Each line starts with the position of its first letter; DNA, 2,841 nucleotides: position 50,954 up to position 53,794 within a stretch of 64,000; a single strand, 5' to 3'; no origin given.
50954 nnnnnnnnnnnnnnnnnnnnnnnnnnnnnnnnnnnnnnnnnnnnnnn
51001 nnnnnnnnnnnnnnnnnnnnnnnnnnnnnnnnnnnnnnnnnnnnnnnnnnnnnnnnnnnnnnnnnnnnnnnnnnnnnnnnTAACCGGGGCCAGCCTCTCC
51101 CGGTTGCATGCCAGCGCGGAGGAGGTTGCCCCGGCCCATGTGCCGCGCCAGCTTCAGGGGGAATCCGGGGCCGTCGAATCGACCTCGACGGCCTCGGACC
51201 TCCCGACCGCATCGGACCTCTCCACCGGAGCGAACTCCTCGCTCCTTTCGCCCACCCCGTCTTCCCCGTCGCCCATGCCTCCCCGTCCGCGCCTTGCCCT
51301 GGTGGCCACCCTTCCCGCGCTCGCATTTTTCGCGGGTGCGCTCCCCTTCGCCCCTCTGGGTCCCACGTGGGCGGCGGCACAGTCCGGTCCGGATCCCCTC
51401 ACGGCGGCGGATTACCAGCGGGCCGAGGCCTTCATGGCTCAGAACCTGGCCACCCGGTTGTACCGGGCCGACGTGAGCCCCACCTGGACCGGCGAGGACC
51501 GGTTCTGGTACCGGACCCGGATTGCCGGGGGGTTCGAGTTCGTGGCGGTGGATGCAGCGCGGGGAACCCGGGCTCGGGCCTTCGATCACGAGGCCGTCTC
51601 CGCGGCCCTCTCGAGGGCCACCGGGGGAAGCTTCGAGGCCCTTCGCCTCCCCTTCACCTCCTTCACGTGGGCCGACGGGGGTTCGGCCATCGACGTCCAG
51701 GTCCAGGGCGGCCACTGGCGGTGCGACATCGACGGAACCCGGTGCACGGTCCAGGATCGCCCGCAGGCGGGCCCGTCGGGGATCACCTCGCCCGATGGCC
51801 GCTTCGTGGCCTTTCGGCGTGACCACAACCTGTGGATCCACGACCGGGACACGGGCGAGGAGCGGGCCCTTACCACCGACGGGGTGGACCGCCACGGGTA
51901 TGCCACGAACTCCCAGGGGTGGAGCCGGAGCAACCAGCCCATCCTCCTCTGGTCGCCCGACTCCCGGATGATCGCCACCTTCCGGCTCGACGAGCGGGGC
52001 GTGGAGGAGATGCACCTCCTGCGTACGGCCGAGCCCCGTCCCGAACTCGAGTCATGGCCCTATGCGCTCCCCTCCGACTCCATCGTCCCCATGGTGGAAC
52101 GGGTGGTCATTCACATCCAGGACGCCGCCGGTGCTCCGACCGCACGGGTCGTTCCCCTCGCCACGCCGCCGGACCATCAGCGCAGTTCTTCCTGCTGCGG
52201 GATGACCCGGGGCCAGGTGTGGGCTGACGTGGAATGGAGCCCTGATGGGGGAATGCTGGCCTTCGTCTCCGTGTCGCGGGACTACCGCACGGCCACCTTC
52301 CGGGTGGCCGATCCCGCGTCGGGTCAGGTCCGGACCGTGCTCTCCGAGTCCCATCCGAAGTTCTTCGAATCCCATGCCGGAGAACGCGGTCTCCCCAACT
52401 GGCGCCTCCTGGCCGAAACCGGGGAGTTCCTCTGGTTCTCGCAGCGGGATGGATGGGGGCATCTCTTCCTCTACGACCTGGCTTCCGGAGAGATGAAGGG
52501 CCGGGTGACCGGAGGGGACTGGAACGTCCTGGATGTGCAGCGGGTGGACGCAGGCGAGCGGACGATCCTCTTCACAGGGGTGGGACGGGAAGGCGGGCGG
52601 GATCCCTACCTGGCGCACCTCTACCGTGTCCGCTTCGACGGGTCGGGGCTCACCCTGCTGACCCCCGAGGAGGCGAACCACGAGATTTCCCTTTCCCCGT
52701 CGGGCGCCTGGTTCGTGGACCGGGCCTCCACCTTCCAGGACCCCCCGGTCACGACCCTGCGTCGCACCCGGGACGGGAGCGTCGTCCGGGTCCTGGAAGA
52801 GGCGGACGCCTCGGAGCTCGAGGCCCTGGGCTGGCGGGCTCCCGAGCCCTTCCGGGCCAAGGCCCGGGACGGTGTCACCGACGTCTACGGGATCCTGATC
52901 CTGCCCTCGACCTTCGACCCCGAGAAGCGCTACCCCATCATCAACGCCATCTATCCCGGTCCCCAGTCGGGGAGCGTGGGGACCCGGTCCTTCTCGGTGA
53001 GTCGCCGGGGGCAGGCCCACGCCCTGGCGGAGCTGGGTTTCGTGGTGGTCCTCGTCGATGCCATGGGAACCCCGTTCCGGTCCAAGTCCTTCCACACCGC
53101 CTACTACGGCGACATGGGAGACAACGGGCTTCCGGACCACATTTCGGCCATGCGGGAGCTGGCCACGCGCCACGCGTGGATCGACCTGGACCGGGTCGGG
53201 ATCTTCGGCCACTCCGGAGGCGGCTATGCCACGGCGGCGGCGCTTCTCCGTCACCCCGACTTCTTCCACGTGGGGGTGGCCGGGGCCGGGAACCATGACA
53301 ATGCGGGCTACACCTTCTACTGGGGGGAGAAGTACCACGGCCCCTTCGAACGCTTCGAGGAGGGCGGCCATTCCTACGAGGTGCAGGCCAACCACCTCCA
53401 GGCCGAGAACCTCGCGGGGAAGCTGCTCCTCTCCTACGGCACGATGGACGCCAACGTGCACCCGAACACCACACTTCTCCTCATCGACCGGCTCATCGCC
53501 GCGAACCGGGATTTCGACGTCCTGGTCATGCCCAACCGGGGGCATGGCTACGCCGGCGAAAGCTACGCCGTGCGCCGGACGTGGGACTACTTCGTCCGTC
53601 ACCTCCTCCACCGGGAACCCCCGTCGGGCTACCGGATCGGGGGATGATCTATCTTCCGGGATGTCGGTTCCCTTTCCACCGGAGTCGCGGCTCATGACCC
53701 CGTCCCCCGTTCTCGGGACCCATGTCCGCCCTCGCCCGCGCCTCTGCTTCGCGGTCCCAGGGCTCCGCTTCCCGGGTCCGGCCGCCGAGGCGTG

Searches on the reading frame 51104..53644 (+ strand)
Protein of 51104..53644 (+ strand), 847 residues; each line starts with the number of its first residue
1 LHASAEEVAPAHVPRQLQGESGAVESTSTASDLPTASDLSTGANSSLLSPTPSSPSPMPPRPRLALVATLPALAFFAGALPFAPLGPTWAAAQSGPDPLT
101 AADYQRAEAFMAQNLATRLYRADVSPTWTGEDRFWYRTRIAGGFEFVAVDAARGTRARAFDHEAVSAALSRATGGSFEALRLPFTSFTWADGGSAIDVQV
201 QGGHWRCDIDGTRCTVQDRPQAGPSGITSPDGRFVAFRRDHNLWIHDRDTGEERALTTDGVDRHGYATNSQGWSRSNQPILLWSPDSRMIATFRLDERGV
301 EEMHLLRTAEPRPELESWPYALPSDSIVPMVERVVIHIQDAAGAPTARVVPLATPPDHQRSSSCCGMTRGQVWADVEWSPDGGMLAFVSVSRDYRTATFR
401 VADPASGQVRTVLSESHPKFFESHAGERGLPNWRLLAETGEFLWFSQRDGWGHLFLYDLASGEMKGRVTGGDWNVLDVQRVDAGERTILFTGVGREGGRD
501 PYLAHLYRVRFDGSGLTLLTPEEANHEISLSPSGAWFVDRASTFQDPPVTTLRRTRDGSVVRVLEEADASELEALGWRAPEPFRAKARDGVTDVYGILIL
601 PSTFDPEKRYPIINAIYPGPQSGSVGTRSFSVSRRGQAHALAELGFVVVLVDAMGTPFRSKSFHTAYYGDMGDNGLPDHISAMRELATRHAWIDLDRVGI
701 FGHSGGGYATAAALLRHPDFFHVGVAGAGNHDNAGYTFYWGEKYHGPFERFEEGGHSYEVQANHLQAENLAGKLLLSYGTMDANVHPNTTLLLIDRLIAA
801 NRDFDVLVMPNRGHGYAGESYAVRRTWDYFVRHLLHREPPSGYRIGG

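Call 35: search_protein_families(library=pfam, proteins=[window:51104-53644:+], max_evalue=0.00001)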
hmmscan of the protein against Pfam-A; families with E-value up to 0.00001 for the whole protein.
window:51104-53644:+ (847 aa): 2 families
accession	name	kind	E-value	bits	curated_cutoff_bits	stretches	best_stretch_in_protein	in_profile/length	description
PF00930.27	DPPIV_N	-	2.7e-51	174.8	22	1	204-548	25-354/354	Dipeptidyl peptidase IV (DPP IV) N-terminal region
PF00326.27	Peptidase_S9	-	6.1e-41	140.7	22.6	1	637-834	6-210/213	Prolyl oligopeptidase family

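Call 36: find_homologous_proteins(query=window:51104-53644:+, max_evalue=1e-50)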
Query window:51104-53644:+ (847 aa): 1098 proteins with E <= 1e-50 among 8000 candidates; the best 120 are listed.
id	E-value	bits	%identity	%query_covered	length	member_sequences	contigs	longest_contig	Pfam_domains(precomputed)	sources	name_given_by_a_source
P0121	0.0e+0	1776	96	93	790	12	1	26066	PF00326.28,PF00930.28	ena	-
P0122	0.0e+0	1443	82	89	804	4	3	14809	PF00326.28,PF00930.28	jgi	jgi:dipeptidyl-peptidase 4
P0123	0.0e+0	1439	80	90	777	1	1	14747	PF00326.28,PF00930.28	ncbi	ncbi:S9 family peptidase [soil metagenome]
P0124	0.0e+0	1417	78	92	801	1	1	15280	PF00326.28,PF26549.1,PF00930.28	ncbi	-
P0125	0.0e+0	1417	76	94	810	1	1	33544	PF00326.28,PF26549.1,PF00930.28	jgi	jgi:dipeptidyl-peptidase 4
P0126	0.0e+0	1406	77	93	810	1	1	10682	PF00326.28,PF00930.28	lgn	-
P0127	0.0e+0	1401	79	89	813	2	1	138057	PF00326.28,PF00930.28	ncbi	-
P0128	0.0e+0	1391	79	88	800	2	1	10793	PF00326.28,PF26549.1,PF00930.28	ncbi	-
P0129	0.0e+0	1382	77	92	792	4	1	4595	PF00326.28,PF26549.1,PF00930.28,PF07676.19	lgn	-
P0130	0.0e+0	1320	75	89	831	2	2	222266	PF00326.28,PF26549.1,PF00930.28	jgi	jgi:dipeptidyl-peptidase 4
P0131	0.0e+0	1307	72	93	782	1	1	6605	PF00326.28,PF26549.1,PF00930.28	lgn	-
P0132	0.0e+0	1284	74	88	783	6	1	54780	PF00326.28,PF26549.1,PF00930.28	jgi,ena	-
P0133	0.0e+0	1262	71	92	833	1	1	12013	PF00326.28,PF26549.1,PF00930.28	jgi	jgi:dipeptidyl-peptidase 4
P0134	0.0e+0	1259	70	94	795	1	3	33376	PF00326.28,PF26549.1,PF00930.28,PF07676.19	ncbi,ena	-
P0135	0.0e+0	1246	71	90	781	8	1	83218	PF00326.28,PF00930.28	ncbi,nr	ncbi:MAG: S9 family peptidase [Gemmatimonadales bacterium]|nr:MAG: S9 family peptidase [Gemmatimonad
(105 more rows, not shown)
